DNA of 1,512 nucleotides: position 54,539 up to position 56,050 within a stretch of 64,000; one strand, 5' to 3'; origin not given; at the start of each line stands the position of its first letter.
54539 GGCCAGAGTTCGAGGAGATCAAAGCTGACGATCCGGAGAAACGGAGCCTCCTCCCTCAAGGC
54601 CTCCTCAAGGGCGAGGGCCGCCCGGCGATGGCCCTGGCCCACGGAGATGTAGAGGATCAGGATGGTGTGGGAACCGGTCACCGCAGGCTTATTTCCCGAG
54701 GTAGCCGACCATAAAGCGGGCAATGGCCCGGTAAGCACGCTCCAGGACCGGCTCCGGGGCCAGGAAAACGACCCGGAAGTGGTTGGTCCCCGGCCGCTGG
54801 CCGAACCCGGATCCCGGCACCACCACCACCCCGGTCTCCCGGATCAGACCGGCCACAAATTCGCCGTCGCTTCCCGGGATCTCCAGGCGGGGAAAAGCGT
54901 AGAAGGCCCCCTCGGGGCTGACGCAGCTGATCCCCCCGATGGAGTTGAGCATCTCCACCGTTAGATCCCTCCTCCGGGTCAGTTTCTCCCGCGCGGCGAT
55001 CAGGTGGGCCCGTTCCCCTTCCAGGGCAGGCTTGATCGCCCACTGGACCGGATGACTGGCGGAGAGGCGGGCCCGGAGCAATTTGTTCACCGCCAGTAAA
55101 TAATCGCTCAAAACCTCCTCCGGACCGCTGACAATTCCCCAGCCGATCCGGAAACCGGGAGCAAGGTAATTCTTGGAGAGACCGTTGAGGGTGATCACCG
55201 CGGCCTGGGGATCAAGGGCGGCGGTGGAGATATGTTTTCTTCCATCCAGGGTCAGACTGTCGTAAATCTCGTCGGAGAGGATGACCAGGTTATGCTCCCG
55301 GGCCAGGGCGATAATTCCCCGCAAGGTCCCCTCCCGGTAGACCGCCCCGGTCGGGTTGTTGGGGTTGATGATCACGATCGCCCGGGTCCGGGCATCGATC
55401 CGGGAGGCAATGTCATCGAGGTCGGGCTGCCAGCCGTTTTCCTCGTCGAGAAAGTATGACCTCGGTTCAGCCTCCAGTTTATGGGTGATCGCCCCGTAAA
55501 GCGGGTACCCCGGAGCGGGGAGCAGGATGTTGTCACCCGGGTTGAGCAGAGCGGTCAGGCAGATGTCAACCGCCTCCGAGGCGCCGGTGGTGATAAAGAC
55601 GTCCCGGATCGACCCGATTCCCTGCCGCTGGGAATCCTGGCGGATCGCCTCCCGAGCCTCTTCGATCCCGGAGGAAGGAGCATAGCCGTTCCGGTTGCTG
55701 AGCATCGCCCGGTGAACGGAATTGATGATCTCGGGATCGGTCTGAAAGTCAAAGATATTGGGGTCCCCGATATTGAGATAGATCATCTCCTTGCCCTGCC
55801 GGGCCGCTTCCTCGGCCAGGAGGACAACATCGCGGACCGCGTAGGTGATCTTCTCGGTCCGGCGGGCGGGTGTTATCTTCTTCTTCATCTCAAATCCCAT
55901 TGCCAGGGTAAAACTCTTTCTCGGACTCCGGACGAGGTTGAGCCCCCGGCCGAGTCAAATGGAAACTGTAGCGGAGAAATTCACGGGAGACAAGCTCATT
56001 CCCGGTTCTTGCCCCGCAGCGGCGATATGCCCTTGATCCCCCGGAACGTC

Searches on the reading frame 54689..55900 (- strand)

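Call 88: search_protein_families(library=pfam, proteins=[window:54689-55900:-], max_evalue=0.00001)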
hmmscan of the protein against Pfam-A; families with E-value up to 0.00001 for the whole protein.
window:54689-55900:- (403 aa): 1 family
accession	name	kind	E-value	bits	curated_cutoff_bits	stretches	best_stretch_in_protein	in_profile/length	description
PF00155.27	Aminotran_1_2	-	7e-57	193.7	19.7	1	38-393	2-361/361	Aminotransferase class I and II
